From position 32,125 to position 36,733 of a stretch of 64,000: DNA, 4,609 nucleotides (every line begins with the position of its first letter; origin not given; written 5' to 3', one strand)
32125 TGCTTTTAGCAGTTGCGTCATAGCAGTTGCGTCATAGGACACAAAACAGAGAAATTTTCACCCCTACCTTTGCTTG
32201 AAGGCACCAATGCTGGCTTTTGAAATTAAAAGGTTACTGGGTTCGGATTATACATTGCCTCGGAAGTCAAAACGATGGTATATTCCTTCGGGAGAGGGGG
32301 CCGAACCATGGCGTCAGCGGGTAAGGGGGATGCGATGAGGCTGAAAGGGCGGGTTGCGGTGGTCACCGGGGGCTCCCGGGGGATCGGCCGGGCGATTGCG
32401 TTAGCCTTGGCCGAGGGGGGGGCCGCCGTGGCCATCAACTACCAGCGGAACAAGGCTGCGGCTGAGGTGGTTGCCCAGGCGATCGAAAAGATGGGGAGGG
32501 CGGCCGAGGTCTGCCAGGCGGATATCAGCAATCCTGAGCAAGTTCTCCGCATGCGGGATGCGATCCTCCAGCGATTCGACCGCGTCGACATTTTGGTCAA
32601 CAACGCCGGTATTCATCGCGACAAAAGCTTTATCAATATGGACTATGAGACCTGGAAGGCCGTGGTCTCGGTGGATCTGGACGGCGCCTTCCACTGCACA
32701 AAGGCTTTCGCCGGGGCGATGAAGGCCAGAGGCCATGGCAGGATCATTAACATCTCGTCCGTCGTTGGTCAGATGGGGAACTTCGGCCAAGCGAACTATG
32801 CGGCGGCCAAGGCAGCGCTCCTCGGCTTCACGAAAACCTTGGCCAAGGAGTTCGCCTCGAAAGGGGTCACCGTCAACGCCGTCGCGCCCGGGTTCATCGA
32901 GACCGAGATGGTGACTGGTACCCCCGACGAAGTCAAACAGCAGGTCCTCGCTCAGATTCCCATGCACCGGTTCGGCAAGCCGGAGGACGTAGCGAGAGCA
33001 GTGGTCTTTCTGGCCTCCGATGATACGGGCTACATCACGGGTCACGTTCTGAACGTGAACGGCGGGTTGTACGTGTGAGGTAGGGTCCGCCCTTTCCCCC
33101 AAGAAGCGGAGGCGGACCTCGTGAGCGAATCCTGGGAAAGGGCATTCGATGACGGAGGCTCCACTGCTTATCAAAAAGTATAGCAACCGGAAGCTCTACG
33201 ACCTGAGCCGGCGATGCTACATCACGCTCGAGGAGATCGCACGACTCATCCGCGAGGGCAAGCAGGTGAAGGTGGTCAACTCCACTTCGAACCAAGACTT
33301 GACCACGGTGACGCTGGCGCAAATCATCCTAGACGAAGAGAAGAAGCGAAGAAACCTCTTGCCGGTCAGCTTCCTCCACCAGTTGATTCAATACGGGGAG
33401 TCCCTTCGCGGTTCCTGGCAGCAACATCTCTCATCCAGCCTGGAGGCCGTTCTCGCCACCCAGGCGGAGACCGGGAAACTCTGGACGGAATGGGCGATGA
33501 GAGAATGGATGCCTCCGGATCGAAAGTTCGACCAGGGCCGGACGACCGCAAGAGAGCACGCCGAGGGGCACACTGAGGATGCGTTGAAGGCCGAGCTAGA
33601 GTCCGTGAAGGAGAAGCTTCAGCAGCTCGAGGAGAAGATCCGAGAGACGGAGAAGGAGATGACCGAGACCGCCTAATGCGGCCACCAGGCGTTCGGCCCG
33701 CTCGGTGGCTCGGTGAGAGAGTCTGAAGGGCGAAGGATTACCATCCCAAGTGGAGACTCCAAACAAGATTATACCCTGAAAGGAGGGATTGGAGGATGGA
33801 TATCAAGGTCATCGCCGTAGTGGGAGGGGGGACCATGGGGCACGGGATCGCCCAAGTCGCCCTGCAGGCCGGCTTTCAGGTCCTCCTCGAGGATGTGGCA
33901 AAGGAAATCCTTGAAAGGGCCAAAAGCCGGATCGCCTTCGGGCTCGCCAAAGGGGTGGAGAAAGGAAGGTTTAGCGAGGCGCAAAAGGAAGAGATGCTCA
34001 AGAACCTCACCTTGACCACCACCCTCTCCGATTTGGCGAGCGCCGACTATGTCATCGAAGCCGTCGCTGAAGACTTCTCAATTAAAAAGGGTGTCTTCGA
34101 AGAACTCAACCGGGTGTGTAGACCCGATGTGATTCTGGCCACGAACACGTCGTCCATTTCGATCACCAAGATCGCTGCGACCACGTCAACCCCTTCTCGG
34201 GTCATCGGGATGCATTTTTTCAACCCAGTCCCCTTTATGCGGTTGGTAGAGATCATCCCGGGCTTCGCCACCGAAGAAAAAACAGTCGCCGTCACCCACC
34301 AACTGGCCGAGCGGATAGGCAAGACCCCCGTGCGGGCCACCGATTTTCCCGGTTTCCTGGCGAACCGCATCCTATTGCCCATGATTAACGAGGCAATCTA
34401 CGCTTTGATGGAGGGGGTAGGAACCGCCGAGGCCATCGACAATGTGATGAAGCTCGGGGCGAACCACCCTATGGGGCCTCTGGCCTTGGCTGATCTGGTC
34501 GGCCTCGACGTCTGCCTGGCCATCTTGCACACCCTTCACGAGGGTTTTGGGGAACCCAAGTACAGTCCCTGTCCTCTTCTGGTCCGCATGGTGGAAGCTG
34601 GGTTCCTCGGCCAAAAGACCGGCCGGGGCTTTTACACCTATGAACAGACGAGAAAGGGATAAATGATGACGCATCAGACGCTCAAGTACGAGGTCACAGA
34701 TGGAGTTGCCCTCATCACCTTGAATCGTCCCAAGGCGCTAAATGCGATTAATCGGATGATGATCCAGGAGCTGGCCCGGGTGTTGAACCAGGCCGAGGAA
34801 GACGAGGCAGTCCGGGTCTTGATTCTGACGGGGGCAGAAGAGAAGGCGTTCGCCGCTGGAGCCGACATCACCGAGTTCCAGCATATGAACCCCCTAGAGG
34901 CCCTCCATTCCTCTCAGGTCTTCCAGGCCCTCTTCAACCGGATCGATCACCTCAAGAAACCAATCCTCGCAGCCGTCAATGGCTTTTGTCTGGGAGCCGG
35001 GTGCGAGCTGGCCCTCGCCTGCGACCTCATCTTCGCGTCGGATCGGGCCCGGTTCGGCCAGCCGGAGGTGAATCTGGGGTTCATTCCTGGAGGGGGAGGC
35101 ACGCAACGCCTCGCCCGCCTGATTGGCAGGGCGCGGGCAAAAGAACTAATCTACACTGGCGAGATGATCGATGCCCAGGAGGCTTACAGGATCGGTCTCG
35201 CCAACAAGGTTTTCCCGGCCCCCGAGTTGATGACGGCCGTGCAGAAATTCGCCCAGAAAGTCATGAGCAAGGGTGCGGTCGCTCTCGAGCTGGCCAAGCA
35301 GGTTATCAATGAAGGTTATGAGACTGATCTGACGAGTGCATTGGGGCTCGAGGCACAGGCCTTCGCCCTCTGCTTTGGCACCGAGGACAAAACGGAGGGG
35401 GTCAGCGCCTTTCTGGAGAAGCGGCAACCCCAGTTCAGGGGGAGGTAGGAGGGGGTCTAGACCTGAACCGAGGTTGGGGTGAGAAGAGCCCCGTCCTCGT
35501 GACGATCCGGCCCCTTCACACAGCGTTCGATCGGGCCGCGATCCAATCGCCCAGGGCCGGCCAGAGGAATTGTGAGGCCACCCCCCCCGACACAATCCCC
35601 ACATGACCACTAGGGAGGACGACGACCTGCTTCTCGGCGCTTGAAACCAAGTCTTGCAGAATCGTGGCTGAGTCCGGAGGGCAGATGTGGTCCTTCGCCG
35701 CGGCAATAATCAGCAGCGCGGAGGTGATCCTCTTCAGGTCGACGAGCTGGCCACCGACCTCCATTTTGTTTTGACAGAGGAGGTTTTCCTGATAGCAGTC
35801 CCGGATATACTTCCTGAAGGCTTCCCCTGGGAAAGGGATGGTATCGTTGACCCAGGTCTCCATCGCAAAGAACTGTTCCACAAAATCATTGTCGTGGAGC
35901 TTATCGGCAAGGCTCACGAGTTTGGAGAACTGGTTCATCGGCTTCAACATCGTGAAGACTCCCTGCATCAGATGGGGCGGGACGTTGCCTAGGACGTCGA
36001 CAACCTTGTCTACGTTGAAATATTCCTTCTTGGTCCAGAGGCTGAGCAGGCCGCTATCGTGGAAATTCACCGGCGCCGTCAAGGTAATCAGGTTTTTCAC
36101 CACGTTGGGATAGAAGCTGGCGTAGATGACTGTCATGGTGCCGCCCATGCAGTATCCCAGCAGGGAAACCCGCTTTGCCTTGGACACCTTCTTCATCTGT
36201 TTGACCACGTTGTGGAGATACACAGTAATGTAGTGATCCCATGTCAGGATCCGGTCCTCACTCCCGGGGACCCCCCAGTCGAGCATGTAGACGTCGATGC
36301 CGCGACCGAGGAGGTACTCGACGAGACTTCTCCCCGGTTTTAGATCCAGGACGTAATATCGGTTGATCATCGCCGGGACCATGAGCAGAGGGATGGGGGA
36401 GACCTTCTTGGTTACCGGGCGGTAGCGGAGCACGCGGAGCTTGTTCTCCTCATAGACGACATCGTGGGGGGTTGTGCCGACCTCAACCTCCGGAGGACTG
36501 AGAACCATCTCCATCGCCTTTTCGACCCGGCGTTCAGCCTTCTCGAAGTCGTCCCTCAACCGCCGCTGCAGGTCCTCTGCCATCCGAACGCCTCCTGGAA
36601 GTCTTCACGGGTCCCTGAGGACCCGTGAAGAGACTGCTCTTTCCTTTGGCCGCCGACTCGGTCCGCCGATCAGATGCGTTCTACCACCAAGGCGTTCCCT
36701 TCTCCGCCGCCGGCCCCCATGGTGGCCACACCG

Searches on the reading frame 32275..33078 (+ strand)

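Call 37: search_protein_families(library=pfam, proteins=[window:32275-33078:+], max_evalue=0.00001)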
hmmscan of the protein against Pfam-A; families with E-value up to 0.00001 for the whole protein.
window:32275-33078:+ (267 aa): 3 families
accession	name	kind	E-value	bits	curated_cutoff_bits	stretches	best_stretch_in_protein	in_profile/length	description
PF13561.12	adh_short_C2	-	3.5e-69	233.4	27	1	35-265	6-235/236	Enoyl-(Acyl carrier protein) reductase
PF00106.31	adh_short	-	3.1e-61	206.7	26.6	1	26-216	1-190/195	short chain dehydrogenase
PF08659.16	KR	-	4.2e-24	85.9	22.6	1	29-202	4-172/180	KR domain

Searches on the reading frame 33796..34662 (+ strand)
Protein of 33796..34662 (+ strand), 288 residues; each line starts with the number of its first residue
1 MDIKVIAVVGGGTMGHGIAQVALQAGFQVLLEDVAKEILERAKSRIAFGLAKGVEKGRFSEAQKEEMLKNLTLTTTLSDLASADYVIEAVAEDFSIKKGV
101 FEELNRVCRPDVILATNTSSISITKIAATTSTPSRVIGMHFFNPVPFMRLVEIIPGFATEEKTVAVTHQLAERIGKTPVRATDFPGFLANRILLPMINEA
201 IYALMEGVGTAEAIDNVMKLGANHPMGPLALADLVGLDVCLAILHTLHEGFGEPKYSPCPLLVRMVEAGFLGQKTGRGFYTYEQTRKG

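Call 37: search_protein_families(library=pfam, proteins=[window:33796-34662:+], max_evalue=0.00001)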
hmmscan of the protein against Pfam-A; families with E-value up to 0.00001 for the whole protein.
window:33796-34662:+ (288 aa): 2 families
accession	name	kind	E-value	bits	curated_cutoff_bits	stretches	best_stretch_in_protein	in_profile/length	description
PF02737.24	3HCDH_N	-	4.3e-65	219.5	22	1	6-183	2-179/180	3-hydroxyacyl-CoA dehydrogenase, NAD binding domain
PF00725.27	3HCDH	-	6.4e-36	123.2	22.1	1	186-282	1-97/97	3-hydroxyacyl-CoA dehydrogenase, C-terminal domain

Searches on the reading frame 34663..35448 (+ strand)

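Call 37: search_protein_families(library=pfam, proteins=[window:34663-35448:+], max_evalue=0.00001)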
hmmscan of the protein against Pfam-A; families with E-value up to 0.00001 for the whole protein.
window:34663-35448:+ (261 aa): 2 families
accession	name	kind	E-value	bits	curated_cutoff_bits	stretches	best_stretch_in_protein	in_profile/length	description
PF00378.25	ECH_1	-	8.4e-76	255.1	27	1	12-260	3-250/251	Enoyl-CoA hydratase/isomerase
PF16113.10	ECH_2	-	2e-43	149.6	27.2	1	16-196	2-184/335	Enoyl-CoA hydratase/isomerase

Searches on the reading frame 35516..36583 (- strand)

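Call 37: search_protein_families(library=pfam, proteins=[window:35516-36583:-], max_evalue=0.00001)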
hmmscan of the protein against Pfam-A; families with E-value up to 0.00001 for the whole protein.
window:35516-36583:- (355 aa): 7 families
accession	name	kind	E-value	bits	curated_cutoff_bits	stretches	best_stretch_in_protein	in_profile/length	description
PF00561.26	Abhydrolase_1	-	4.1e-20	72.9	25.8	1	84-330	18-241/245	alpha/beta hydrolase fold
PF07167.19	PhaC_N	-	1.5e-16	61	23.7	1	34-91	116-173/173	Poly-beta-hydroxybutyrate polymerase (PhaC) N-terminus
PF12146.15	Hydrolase_4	-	7.3e-10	39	27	0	87-176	23-115/239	Serine aminopeptidase, S33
PF12697.13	Abhydrolase_6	-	6e-08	34.1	26.3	1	89-328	21-205/217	Alpha/beta hydrolase family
PF06850.17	PHB_depo_C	-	7.2e-07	29.3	27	1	249-350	95-201/203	PHB de-polymerase C-terminus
PF11339.14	DUF3141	-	2.7e-06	26.7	29.7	0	210-335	221-357/582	Protein of unknown function (DUF3141)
PF01738.24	DLH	-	7.2e-06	26.2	21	0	124-159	82-119/217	Dienelactone hydrolase family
